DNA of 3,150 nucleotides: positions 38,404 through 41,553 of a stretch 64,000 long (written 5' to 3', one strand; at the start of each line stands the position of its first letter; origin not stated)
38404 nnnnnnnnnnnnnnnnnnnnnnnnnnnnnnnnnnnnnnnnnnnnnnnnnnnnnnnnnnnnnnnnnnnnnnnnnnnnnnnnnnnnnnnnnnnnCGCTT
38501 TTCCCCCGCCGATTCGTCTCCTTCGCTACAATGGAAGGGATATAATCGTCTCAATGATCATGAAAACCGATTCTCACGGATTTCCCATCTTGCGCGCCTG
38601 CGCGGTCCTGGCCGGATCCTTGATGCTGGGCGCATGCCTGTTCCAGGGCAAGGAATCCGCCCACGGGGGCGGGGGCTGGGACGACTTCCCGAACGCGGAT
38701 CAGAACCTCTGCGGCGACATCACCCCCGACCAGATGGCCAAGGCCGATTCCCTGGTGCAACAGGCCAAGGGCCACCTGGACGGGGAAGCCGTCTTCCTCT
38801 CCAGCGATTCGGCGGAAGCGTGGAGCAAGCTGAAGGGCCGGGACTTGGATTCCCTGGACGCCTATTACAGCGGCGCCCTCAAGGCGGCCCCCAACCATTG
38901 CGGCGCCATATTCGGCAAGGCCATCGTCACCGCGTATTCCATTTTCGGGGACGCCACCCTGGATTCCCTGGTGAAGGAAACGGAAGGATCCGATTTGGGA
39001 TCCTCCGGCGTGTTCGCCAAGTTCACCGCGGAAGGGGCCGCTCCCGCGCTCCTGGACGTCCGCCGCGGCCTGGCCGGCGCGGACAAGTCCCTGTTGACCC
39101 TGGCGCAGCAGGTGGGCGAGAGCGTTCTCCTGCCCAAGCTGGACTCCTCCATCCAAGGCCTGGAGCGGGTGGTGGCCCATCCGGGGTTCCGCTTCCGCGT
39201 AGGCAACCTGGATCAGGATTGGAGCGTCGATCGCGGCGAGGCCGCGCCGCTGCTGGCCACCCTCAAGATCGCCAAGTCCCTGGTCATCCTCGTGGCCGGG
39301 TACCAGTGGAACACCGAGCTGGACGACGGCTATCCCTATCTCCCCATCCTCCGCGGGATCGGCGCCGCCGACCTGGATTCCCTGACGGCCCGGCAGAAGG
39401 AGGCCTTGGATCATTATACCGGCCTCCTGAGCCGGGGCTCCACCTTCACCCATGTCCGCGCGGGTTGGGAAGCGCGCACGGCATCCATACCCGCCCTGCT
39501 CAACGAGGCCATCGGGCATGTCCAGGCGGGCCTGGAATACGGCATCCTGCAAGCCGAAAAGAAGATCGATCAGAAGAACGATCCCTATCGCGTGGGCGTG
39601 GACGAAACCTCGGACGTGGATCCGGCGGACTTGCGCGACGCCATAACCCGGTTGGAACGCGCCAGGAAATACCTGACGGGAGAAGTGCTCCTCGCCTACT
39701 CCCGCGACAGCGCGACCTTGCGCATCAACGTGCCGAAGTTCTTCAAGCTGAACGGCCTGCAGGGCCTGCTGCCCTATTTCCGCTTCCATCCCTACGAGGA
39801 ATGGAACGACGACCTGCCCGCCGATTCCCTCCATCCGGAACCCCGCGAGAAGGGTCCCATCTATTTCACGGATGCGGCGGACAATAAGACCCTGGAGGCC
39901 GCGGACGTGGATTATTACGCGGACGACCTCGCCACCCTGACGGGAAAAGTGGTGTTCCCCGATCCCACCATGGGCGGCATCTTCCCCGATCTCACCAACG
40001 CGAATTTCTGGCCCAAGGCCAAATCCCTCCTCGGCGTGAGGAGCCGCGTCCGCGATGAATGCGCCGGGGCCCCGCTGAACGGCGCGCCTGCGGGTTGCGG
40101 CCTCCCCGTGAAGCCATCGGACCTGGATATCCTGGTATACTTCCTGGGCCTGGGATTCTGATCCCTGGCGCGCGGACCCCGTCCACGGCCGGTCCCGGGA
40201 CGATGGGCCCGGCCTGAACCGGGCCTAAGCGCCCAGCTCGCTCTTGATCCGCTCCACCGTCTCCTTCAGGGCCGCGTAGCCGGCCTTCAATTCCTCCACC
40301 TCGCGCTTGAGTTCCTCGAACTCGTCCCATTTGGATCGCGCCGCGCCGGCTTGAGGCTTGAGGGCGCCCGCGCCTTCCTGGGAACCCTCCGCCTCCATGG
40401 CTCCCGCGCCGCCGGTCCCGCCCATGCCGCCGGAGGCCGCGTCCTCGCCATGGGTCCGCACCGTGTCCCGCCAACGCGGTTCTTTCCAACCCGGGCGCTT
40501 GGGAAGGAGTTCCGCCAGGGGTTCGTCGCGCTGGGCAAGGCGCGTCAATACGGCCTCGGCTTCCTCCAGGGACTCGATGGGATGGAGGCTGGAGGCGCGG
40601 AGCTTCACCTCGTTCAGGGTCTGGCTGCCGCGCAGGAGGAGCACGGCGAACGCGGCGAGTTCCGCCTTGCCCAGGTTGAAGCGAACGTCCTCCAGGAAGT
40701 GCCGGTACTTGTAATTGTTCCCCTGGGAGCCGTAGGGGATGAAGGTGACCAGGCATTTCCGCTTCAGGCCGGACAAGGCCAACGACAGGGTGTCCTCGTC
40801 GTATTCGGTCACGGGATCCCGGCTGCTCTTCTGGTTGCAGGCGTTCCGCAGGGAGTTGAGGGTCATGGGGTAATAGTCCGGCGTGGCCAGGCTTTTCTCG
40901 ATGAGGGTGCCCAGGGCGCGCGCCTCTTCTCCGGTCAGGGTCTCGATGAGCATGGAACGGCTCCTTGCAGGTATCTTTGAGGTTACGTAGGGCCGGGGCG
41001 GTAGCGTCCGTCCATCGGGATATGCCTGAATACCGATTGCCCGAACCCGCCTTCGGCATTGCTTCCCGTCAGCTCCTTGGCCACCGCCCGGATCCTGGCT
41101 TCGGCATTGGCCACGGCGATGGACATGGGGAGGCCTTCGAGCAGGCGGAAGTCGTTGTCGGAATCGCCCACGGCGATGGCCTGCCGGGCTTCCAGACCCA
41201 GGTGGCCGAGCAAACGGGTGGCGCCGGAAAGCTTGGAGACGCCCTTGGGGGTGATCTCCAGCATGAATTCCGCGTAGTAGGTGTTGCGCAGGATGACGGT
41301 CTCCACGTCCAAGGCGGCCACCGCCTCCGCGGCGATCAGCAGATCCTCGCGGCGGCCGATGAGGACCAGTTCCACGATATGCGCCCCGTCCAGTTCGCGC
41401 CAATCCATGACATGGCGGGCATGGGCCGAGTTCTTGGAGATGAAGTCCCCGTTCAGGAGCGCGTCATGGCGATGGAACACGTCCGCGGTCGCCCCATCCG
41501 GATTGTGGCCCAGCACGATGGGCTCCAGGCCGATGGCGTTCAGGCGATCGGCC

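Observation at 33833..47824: Two paralogous modules that pair cell-envelope lipoproteins with TIGR02147-family HTH proteins under a shared upstream motif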

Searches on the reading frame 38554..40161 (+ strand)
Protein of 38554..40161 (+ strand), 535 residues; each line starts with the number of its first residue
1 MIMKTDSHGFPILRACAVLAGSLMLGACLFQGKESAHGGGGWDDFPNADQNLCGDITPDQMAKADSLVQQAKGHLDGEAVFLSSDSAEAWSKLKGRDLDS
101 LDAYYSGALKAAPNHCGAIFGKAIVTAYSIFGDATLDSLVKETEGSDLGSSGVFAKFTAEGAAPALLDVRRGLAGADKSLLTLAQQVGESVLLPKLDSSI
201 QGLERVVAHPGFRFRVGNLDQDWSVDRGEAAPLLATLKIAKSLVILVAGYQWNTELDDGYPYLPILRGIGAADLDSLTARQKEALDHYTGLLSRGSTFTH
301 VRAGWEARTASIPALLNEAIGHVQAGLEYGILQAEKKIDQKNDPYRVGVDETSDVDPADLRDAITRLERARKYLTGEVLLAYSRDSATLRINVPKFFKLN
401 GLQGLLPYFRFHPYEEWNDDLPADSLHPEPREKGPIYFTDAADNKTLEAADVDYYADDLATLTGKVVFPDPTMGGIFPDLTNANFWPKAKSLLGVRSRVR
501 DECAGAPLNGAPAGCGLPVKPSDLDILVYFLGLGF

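Call 6: search_protein_families(library=pfam, proteins=[window:38554-40161:+], max_evalue=0.01)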
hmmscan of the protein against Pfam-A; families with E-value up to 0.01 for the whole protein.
window:38554-40161:+ (535 aa): 0 families

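Call 7: search_protein_families(library=ncbifam, proteins=[window:38554-40161:+], max_evalue=0.01)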
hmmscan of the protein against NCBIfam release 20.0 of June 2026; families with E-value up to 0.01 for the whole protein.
window:38554-40161:+ (535 aa): 0 families

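Call 15: find_homologous_proteins(query=window:38554-40161:+)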
Query window:38554-40161:+ (535 aa): 18 proteins with E <= 0.001 among 8000 candidates.
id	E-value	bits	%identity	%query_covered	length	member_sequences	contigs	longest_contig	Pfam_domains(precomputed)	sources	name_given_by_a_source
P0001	0.0e+0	1164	100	96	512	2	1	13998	-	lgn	-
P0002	3.4e-233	793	67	100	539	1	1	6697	-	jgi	jgi:hypothetical protein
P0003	6.4e-230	782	66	98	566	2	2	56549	-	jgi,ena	-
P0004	1.0e-225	768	65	98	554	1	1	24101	-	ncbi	ncbi:MAG: hypothetical protein ABIW76_12345 [Fibrobacteria bacterium]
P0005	8.9e-218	742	64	99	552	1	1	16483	-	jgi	jgi:hypothetical protein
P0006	9.6e-215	732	66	96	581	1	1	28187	-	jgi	jgi:hypothetical protein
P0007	7.1e-213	726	63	99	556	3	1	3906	-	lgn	-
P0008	8.6e-213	726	62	96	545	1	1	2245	-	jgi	jgi:hypothetical protein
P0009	4.4e-210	717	61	94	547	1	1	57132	-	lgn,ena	-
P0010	1.5e-209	715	61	98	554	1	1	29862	-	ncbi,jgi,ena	-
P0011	1.7e-206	705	59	100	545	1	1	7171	-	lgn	-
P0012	6.6e-181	621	52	98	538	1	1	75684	-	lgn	-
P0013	2.9e-173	595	53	98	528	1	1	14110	-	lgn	-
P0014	5.6e-156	538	48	97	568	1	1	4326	-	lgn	-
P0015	6.3e-135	469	46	92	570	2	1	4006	-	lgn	-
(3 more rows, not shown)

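Call 16: find_encoding_contigs(protein=P0003, flank=10000, max_places=2)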
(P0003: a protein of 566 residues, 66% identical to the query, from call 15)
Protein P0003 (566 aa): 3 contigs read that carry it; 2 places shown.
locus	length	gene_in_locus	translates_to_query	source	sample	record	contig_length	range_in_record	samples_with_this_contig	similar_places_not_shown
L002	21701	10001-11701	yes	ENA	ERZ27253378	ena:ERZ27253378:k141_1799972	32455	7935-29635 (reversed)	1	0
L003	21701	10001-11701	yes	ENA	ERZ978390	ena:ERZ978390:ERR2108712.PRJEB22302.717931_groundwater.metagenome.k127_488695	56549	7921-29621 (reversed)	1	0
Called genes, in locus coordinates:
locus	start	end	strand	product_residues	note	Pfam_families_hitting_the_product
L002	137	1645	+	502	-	PF00154:RecA_N (faint), PF01637:ATPase_2 (faint), PF03796:DnaB_C (faint), PF06745:ATPase, PF13191:AAA_16 (faint), PF13481:AAA_25 (weak), PF13481:AAA_25 (weak), PF06745:ATPase, +12 more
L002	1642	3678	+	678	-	PF00989:PAS (weak), PF08447:PAS_3, PF08448:PAS_4 (weak), PF00512:HisKA, PF02518:HATPase_c, PF00072:Response_reg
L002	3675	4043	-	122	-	PF05721:PhyH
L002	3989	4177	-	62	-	-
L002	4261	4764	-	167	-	PF13302:Acetyltransf_3 (weak), PF00583:Acetyltransf_1, PF13420:Acetyltransf_4, PF13673:Acetyltransf_10 (weak), PF13508:Acetyltransf_7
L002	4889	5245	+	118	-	PF11009:BrxC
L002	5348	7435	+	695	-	-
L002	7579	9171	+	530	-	-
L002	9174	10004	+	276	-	PF14394:DUF4423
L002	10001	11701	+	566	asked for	-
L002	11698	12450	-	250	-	PF04337:DUF480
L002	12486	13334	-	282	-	PF00702:Hydrolase (faint), PF08282:Hydrolase_3, PF05116:S6PP (weak)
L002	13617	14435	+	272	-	PF14394:DUF4423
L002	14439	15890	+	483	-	-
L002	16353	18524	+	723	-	-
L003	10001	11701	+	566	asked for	-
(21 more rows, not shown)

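Call 17: find_encoding_contigs(protein=P0009, flank=10000, max_places=2)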
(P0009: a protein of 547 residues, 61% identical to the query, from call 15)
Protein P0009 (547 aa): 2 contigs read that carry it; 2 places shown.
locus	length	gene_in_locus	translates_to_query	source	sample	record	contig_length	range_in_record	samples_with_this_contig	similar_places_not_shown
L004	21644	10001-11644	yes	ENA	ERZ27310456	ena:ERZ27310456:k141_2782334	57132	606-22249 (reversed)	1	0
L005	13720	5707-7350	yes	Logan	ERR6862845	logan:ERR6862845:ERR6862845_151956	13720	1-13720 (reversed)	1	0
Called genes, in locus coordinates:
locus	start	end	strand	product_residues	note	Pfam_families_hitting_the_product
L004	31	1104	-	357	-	PF01408:GFO_IDH_MocA, PF21252:Glyco_hydro_109_C (faint)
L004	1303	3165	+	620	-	PF09370:PEP_hydrolase, PF00158:Sigma54_activat, PF14532:Sigma54_activ_2, PF25601:AAA_lid_14, PF02954:HTH_8 (weak)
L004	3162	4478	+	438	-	PF06792:UPF0261, PF23189:UPF0261_C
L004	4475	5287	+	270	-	PF09370:PEP_hydrolase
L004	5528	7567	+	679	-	-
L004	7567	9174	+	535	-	-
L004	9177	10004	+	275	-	PF14394:DUF4423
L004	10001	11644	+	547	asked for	-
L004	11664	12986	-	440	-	PF13620:CarboxypepD_reg (faint), PF12799:LRR_4 (faint), PF23598:LRR_14, PF13855:LRR_8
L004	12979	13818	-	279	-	PF14394:DUF4423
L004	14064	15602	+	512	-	-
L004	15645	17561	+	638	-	PF01229:Glyco_hydro_39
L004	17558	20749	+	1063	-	PF07691:PA14 (weak)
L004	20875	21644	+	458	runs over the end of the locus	?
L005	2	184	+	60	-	?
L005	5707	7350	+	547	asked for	-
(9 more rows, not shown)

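Call 18: find_encoding_contigs(protein=P0012, flank=10000, max_places=2)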
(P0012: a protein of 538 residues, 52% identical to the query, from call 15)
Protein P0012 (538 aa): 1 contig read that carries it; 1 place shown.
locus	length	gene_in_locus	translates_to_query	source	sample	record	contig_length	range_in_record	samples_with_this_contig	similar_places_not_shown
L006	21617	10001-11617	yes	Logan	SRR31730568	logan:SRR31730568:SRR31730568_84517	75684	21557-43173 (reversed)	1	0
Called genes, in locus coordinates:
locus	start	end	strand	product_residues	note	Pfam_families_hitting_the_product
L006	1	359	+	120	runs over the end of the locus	PF13380:CoA_binding_2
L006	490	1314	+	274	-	PF00027:cNMP_binding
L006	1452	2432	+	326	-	PF00535:Glycos_transf_2, PF10111:Glyco_tranf_2_2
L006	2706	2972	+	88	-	PF01809:YidD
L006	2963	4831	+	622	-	PF03773:ArsP_1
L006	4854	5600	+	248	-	PF08448:PAS_4, PF00165:HTH_AraC (weak), PF12833:HTH_18, PF00165:HTH_AraC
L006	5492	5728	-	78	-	-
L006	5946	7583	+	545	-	-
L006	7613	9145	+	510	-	-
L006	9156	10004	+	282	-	PF14394:DUF4423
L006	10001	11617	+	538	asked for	-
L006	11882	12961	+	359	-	PF06439:3keto-disac_hyd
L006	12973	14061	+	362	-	PF06439:3keto-disac_hyd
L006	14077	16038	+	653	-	PF06439:3keto-disac_hyd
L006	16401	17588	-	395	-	PF07690:MFS_1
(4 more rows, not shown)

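Call 27: search_solved_structures(query=A1, max_evalue=1)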
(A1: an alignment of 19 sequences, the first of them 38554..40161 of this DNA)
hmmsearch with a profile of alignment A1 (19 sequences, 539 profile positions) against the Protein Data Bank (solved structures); distinct sequences matched with E-value up to 1: 2.
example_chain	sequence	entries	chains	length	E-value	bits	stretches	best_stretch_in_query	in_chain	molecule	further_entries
8a3t_F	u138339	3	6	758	0.36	12.4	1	31-125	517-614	Anaphase-promoting complex subunit CDC27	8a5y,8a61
1i5j_A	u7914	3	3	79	0.61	11.6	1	166-208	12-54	APOLIPOPROTEIN CII | APOLIPOPROTEIN C-II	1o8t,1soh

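Call 29: find_related_loci(query=A1, collection=metagenome_contigs, flank=8000)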
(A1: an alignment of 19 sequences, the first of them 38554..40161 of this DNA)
Query A1 (535 aa) in metagenome_contigs; peptide patterns used: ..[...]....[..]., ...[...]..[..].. (x = any residue, [..] = any of these).
109 stretches matched a pattern; 40 encode a relative of the query (tblastn E <= 1e-3); 39 distinct loci.
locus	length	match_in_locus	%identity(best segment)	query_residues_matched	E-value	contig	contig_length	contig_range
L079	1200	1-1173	62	118-504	6e-175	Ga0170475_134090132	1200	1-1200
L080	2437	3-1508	52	34-531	9e-166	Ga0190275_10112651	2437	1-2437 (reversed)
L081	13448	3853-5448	66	14-535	0e+0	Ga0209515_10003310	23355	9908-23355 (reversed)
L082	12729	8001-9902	38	19-531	5e-76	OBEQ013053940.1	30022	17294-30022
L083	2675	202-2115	36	22-531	3e-72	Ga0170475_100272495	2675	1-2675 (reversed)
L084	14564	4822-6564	33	60-532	6e-55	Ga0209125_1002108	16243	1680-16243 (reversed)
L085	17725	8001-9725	32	89-531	3e-47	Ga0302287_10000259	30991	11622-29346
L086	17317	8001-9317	31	105-532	6e-52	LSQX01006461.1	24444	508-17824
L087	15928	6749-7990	28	54-486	3e-32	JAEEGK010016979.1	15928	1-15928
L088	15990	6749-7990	28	54-486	3e-32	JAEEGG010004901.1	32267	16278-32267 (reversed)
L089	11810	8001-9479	28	103-490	5e-31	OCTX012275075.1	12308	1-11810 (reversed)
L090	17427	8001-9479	28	103-490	5e-31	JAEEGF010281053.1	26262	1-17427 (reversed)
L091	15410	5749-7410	23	19-481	1e-30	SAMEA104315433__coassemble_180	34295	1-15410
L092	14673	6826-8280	28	105-486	2e-29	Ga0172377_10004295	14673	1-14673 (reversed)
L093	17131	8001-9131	25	94-496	3e-29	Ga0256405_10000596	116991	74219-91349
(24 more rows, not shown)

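Call 33: predict_structure(alignment_id=A1)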
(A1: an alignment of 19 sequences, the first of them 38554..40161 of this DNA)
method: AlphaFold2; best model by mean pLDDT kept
length: 535 residues; sequences in the alignment: 19
mean_pLDDT: 71.4   pTM: 0.76
mean pLDDT of the five models: 71.4, 71.2, 71.2, 68.6, 68.1
residues with pLDDT >= 90: 59; 70-90: 288; 50-70: 96; < 50: 92
segments of 3 or more residues with pLDDT < 50: 1-48, 77-88, 145-157, 256-258, 294-297, 504-513
pLDDT, mean of each block of 10 residues (from residue 1): 29 40 33 24 41 77 80 55 41 67 87 85 79 69 43 41 64 64 81 89 86 61 72 81 85 57 79 87 84 55 87 90 87 84 77 82 80 85 81 84 81 88 79 88 90 83 91 91 91 68 46 56 72 50
secondary structure, 60 per line:
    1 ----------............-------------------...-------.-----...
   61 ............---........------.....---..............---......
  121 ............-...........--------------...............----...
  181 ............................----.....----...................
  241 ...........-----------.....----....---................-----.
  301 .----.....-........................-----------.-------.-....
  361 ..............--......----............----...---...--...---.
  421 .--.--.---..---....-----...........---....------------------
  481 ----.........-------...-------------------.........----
elements in order: H11-22 H58-72 H76-83 H90-94 H98-111 H116-132 H134-144 H159-173 H178-208 E213-217 E222-226 H227-249 H263-267 H272-275 H279-294 H306-310 H312-335 H357-374 E377-382 E387-392 H393-398 E409-411 E436-439 E445-448 H449-455 H459-462 H485-493 H523-531

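Call 60: search_protein_families(library=padloc, proteins=[window:38554-40161:+], max_evalue=0.01)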
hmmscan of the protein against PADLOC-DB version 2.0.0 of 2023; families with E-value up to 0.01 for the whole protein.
window:38554-40161:+ (535 aa): 0 families

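Call 74: fold_search(model_id=the predicted structure, library=pdb)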
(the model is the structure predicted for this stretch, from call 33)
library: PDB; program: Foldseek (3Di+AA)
matches with E <= 10: 614; with E <= 0.001: 0
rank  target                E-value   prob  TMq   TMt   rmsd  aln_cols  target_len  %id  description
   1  9dfl_A                8.5e-02  0.21  0.13  0.18  19.9       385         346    8  Crystal structure of PrnB in complex with 3-indolepropionic acid (released 2025-04-16)
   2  6eou                  1.1e-01  0.09  0.07  0.09  23.9       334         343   14  O-GlcNAc transferase TPR domain with the intellectual disability associated mutation L254F (released 2018-05-09)
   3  5a01_A                1.2e-01  0.44  0.12  0.10  19.8       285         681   13  O-GlcNAc transferase from Drososphila melanogaster (released 2016-04-27)
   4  9dfg_B                1.3e-01  0.20  0.13  0.18  19.9       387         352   10  Crystal structure of PrnB in complex with 7-Cl-Trp (released 2025-04-16)
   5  5cwm                  1.3e-01  0.28  0.13  0.22  20.1       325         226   13  Crystal structure of de novo designed helical repeat protein DHR64 (released 2015-12-16)
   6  5tqb_B                1.3e-01  0.07  0.07  0.10  23.7       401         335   11  Crystal structure of assembly chaperone of ribosomal protein L4 (Acl4) in complex with ribosomal protein L4 (RpL4) (released 2017-02-15)
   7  8chy                  1.4e-01  0.12  0.07  0.13  24.3       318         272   15  Crystal structure of an 8-repeat consensus TPR superhelix with Zinc. (released 2024-02-21)
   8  7ntf_A                1.4e-01  0.10  0.07  0.05  23.1       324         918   14  Cryo-EM structure of unliganded O-GlcNAc transferase (released 2021-11-17)
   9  9mg8_A                1.8e-01  0.16  0.13  0.18  21.3       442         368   14  Crystal Structure of b-iTHR-110 (released 2025-12-17)
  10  2c0l_A                2.0e-01  0.14  0.11  0.17  23.1       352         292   11  TPR DOMAIN OF HUMAN PEX5P IN COMPLEX WITH HUMAN MSCP2 (released 2006-11-15)
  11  8fbn_F                2.1e-01  0.44  0.15  0.29  18.3       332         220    9  Improving the secretion of designed protein assemblies through negative design of cryptic transmembrane domains (released 2023-03-22)
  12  9qhb                  2.3e-01  0.08  0.07  0.12  23.3       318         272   16  Crystal structure of 16-repeat CTPR protein with eliminated coordination sites (released 2025-10-22)
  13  3lxu                  2.4e-01  0.23  0.13  0.06  20.4       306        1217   11  Crystal Structure of Tripeptidyl Peptidase 2 (TPP II) (released 2010-08-11)
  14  7y4i_A                2.4e-01  0.10  0.09  0.07  27.4       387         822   13  Crystal structure of SPINDLY in complex with GDP (released 2022-12-07)
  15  4gyw_A                2.6e-01  0.28  0.11  0.09  19.8       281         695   12  Crystal structure of human O-GlcNAc Transferase in complex with UDP and a glycopeptide (released 2012-10-31)
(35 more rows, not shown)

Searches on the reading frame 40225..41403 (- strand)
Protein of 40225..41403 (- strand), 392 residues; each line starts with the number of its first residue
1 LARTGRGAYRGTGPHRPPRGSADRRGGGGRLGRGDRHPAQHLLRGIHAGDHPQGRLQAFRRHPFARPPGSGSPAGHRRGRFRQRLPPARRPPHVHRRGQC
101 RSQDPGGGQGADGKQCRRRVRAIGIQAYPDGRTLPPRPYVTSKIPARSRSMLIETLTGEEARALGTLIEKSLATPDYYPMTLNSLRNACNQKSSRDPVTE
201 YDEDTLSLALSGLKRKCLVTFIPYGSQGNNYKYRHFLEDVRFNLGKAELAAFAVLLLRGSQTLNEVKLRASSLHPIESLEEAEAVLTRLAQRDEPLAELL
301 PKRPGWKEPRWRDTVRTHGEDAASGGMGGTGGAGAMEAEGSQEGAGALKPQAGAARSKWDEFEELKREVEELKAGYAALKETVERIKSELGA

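Call 6: search_protein_families(library=pfam, proteins=[window:40225-41403:-], max_evalue=0.01)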
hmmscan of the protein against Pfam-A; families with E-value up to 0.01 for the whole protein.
window:40225-41403:- (392 aa): 1 family
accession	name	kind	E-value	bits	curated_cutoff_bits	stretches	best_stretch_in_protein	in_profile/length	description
PF04337.18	DUF480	-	3.2e-43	147.8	25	1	156-305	1-148/149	Protein of unknown function, DUF480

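Call 7: search_protein_families(library=ncbifam, proteins=[window:40225-41403:-], max_evalue=0.01)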
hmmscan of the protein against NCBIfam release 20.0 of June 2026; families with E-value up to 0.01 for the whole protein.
window:40225-41403:- (392 aa): 1 family
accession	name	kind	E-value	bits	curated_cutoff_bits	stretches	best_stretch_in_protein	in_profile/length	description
NF008413.0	PRK11239.1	equivalog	2.4e-30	106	321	1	155-323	4-175/215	hypothetical protein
